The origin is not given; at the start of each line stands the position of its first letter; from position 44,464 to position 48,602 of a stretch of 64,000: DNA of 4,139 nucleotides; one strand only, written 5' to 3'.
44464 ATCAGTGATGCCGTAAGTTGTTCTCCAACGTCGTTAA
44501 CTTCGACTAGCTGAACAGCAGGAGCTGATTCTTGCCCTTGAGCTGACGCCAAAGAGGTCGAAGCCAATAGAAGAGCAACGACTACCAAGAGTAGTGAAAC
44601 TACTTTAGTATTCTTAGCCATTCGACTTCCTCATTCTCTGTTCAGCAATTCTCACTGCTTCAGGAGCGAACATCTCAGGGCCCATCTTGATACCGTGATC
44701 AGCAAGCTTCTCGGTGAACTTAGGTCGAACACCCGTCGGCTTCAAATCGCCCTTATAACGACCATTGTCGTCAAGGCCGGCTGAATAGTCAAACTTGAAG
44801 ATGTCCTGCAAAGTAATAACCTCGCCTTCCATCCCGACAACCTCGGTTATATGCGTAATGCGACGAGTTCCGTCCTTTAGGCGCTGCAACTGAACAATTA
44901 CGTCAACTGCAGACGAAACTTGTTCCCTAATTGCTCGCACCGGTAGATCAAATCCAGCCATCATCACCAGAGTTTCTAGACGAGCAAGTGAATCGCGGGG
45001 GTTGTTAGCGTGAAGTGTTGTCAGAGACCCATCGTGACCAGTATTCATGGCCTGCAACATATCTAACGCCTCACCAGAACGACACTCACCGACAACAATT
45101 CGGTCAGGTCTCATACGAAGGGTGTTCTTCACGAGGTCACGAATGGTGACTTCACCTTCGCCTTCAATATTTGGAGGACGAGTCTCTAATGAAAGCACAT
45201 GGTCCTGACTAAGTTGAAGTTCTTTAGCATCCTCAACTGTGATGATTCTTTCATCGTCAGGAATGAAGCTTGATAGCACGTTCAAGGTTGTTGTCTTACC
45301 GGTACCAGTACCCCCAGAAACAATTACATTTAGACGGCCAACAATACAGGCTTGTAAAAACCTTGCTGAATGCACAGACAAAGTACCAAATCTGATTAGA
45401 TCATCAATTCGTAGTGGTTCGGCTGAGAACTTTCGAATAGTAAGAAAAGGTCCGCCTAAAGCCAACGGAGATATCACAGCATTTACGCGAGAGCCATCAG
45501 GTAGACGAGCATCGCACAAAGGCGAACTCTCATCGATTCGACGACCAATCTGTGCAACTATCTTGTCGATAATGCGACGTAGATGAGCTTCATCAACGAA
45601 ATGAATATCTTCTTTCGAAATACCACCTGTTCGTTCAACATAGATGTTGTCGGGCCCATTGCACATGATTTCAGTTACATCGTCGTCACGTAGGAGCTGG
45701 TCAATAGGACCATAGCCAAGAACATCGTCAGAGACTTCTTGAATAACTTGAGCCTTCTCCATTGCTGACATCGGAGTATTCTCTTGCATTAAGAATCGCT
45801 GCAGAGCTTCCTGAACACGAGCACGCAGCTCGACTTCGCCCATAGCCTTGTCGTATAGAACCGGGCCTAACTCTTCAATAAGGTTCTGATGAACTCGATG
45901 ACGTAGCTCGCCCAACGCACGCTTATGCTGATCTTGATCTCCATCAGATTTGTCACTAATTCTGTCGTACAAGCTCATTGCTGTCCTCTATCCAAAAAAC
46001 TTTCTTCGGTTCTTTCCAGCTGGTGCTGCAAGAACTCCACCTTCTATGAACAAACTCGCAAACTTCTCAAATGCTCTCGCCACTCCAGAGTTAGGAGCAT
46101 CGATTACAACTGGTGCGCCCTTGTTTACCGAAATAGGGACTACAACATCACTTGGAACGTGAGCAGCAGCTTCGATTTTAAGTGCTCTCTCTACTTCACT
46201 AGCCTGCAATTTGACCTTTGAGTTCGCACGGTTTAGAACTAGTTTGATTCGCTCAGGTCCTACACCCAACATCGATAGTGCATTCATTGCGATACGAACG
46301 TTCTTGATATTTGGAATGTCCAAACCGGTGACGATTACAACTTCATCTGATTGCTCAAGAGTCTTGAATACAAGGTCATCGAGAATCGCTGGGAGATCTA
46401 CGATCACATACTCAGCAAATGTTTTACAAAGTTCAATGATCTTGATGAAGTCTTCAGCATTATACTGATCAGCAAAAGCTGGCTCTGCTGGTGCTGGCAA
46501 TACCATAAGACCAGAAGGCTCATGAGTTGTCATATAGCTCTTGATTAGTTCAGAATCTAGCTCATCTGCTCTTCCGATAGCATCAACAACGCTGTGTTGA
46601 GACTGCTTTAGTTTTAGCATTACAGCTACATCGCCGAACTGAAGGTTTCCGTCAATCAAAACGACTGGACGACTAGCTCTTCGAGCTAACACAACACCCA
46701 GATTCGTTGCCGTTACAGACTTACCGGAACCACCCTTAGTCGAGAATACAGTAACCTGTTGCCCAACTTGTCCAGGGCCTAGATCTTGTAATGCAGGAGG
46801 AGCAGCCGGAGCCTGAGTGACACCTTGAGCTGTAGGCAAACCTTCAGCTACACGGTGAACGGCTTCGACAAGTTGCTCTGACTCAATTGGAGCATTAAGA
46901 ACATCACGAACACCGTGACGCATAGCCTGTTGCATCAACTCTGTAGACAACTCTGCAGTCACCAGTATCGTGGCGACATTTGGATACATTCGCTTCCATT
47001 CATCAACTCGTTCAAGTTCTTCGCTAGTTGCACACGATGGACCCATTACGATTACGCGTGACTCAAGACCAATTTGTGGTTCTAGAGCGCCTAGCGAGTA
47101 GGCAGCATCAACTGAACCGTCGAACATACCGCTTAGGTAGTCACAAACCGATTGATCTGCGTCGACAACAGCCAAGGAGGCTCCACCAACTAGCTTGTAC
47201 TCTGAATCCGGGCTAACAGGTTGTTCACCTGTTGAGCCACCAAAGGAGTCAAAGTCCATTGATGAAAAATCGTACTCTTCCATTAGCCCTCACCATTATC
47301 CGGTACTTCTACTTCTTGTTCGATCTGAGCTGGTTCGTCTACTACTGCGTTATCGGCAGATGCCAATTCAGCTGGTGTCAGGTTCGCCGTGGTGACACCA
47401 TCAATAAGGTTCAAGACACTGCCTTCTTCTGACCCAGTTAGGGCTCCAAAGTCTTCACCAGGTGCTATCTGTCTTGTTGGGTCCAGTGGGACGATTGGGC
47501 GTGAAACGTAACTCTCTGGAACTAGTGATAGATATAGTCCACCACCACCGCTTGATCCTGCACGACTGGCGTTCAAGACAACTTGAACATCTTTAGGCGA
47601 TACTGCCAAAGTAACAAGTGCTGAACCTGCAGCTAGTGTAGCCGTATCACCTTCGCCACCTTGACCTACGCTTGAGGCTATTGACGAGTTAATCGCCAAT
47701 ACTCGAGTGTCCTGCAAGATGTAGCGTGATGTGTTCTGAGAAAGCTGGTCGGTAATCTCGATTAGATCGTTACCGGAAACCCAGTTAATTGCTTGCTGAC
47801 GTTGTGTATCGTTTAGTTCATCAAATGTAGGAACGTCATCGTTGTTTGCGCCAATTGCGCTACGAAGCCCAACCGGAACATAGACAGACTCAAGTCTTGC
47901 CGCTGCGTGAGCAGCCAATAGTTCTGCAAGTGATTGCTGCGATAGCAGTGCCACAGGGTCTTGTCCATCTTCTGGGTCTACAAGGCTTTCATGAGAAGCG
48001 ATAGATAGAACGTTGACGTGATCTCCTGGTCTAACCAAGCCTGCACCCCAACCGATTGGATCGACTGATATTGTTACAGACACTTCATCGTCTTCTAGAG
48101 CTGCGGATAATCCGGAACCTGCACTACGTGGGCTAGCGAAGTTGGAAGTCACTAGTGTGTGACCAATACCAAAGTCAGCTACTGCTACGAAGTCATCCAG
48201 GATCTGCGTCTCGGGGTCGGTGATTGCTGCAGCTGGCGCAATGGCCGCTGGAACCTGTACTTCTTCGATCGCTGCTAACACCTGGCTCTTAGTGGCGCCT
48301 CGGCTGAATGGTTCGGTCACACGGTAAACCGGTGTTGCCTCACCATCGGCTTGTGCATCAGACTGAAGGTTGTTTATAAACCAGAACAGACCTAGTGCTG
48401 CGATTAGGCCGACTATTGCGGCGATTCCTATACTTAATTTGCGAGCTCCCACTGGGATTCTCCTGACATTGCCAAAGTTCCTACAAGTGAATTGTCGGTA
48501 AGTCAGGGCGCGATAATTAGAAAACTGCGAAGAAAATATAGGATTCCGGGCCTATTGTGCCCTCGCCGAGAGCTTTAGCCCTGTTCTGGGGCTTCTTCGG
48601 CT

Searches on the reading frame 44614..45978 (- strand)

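Call 46: search_protein_families(library=ncbifam, proteins=[window:44614-45978:-], max_evalue=0.001)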
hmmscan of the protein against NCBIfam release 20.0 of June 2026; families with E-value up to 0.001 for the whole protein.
window:44614-45978:- (454 aa): 18 families
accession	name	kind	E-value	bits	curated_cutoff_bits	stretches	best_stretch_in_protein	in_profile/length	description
TIGR03819.1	heli_sec_ATPase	hypoth_equivalog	1.4e-103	346.7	373.15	1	55-378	21-339/340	TadA family conjugal transfer-associated ATPase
TIGR02788.1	VirB11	equivalog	2.2e-72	243.7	249.95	2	204-377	133-306/308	P-type DNA transfer ATPase VirB11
NF010475.0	PRK13900.1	equivalog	3.9e-64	216.8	389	2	206-377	151-322/333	type IV secretion system ATPase VirB11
TIGR02782.1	TrbB_P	equivalog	1.5e-63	214.9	304.55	1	92-384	14-297/303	P-type conjugative transfer ATPase TrbB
NF058587.1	archaellum_moto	equivalog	5.3e-63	213.5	550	1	53-398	111-453/527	archaellum flagellar ATPase motor FlaI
NF010469.0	PRK13894.1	subfamily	2.8e-52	178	508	1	92-384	27-311/320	conjugal transfer ATPase TrbB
NF010407.0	PRK13833.1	subfamily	1.3e-48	166.1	499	1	94-384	24-304/323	conjugal transfer protein TrbB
NF010425.0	PRK13851.1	equivalog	4.3e-40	137.6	461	2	206-369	153-317/344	type IV secretion system protein VirB11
NF053672.1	bindosome_BasE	exception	6.9e-39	133.9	1000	1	124-399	178-444/512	bindosome assembly system ATPase subunit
NF041000.1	ATPase_ComGA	equivalog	4e-16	58.8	300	1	218-339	131-247/267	competence type IV pilus ATPase ComGA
TIGR01420.1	pilT_fam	subfamily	7.3e-14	51.7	319.1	1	218-368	125-268/343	PilT/PilU family type 4a pilus ATPase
TIGR02525.1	plasmid_TraJ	equivalog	8.8e-13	47.9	368.3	1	219-374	153-307/372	plasmid transfer ATPase TraJ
NF007755.0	PRK10436.1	equivalog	3.2e-12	45.9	617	1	198-338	202-336/465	type II secretion system protein GspE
TIGR02533.1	type_II_gspE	equivalog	1.1e-11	44.1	630.25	1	218-335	246-357/486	type II secretion system ATPase GspE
NF053534.1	T4PilAsmATPsTfpB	equivalog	1.4e-11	43.6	850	1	218-338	339-453/584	type IV pilus assembly ATPase TfpB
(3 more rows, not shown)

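Call 47: search_protein_families(library=pfam, proteins=[window:44614-45978:-], max_evalue=0.001)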
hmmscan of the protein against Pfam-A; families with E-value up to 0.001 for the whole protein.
window:44614-45978:- (454 aa): 1 family
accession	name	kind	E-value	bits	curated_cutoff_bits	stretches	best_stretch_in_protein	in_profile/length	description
PF00437.27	T2SSE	-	1.2e-63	215.4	24.9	1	89-367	5-281/370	Type II/IV secretion system protein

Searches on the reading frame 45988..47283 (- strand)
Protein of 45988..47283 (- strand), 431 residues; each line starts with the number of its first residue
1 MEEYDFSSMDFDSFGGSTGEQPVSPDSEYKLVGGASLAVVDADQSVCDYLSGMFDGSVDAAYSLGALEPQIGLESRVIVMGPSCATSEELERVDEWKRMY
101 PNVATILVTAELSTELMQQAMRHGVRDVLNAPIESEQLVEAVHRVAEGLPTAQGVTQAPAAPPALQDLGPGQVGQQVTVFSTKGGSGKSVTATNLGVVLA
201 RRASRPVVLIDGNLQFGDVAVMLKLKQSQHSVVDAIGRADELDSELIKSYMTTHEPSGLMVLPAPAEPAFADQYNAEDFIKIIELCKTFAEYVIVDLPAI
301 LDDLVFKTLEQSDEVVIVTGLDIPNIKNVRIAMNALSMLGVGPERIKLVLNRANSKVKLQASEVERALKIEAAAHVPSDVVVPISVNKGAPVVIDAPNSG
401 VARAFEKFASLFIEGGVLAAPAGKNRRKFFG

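Call 46: search_protein_families(library=ncbifam, proteins=[window:45988-47283:-], max_evalue=0.001)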
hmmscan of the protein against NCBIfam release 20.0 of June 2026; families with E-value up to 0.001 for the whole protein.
window:45988-47283:- (431 aa): 15 families
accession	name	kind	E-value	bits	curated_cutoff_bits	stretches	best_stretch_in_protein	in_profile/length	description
TIGR01969.1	minD_arch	subfamily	2.2e-24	86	201.75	1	177-413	3-231/251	cell division ATPase MinD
TIGR01968.1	minD_bact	equivalog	5.6e-23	81.6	212.9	1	176-410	3-234/261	septum site-determining protein MinD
TIGR03815.1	CpaE_hom_Actino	equivalog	5.2e-15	55.4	154.45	1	169-394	106-323/340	septum site-determining protein Ssd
TIGR03371.1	cellulose_yhjQ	equivalog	7.1e-10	38.8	157.85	1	176-411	3-240/246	cellulose biosynthesis protein BcsQ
TIGR03018.1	pepcterm_TyrKin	hypoth_equivalog_domain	2e-09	37.1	230.65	1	175-337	36-197/207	XrtA-associated tyrosine autokinase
TIGR01007.1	eps_fam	subfamily_domain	6.5e-09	35.6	108.05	1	176-357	19-194/204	polysaccharide biosynthesis tyrosine autokinase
NF008079.0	PRK10818.1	equivalog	2.3e-08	33.7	508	1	177-406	5-240/270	septum site-determining protein MinD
NF041136.1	MrpORP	equivalog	4.1e-08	32.9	450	1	172-232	3-62/365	iron-sulfur cluster carrier protein MrpORP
NF041546.1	ParA_partition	equivalog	8.3e-08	32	180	1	177-215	2-39/203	ParA family partition ATPase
NF047398.1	AAA_KGGVGR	domain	1.8e-05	25.2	90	1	176-267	4-102/190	KGGVGR-motif variant AAA ATPase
TIGR03029.1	EpsG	equivalog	1.8e-05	24.1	313.8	1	177-300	106-223/274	chain length determinant protein tyrosine kinase EpsG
NF006900.1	PRK09390.1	equivalog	0.0002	21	255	1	82-149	59-123/203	response regulator FixJ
NF008669.0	PRK11670.1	equivalog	0.00027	20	348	0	176-228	109-160/369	iron-sulfur cluster carrier protein ApbC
NF047785.1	respo_reg_MadR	equivalog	0.00035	20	300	1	84-148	59-123/209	MadR family response regulator transcription factor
TIGR01281.1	DPOR_bchL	equivalog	0.00074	19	345.15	1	182-328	7-155/268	ferredoxin:protochlorophyllide reductase (ATP-dependent) iron-sulfur ATP-binding protein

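Call 47: search_protein_families(library=pfam, proteins=[window:45988-47283:-], max_evalue=0.001)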
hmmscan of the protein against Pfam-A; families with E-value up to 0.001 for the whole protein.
window:45988-47283:- (431 aa): 3 families
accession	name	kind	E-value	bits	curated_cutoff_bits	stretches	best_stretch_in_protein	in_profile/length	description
PF13614.12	AAA_31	-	1.8e-10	41.5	27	1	176-321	3-149/177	AAA domain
PF01656.29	CbiA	-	1.8e-10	41.3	25.4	1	177-392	1-125/125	CobQ/CobB/MinD/ParA nucleotide binding domain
PF10609.15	ParA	-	1e-07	32.1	27.1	1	173-409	2-242/246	NUBPL iron-transfer P-loop NTPase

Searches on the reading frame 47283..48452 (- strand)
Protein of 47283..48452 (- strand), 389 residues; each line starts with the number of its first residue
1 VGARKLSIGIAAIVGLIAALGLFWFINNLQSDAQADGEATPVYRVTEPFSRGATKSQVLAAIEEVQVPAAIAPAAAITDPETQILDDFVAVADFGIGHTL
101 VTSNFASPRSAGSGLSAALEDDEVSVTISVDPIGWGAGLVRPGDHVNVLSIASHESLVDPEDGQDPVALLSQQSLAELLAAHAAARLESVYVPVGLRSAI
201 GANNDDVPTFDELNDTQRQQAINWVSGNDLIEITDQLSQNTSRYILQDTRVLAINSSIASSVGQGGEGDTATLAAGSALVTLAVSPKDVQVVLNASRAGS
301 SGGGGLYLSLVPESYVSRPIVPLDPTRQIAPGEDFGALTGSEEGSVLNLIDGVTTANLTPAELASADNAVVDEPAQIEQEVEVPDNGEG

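Call 46: search_protein_families(library=ncbifam, proteins=[window:47283-48452:-], max_evalue=0.001)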
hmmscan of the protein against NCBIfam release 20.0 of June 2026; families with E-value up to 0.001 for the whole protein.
window:47283-48452:- (389 aa): 1 family
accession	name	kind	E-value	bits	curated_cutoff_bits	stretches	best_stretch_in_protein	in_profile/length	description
TIGR03177.1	pilus_cpaB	equivalog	1.6e-17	63.6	71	2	7-155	3-147/262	Flp pilus assembly protein CpaB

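Call 47: search_protein_families(library=pfam, proteins=[window:47283-48452:-], max_evalue=0.001)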
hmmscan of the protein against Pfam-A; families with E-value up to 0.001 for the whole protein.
window:47283-48452:- (389 aa): 1 family
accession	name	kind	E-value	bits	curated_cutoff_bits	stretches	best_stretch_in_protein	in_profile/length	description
PF16976.10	RcpC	-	1.4e-14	54.4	28.8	2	236-300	46-108/114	Flp pilus assembly protein RcpC/CpaB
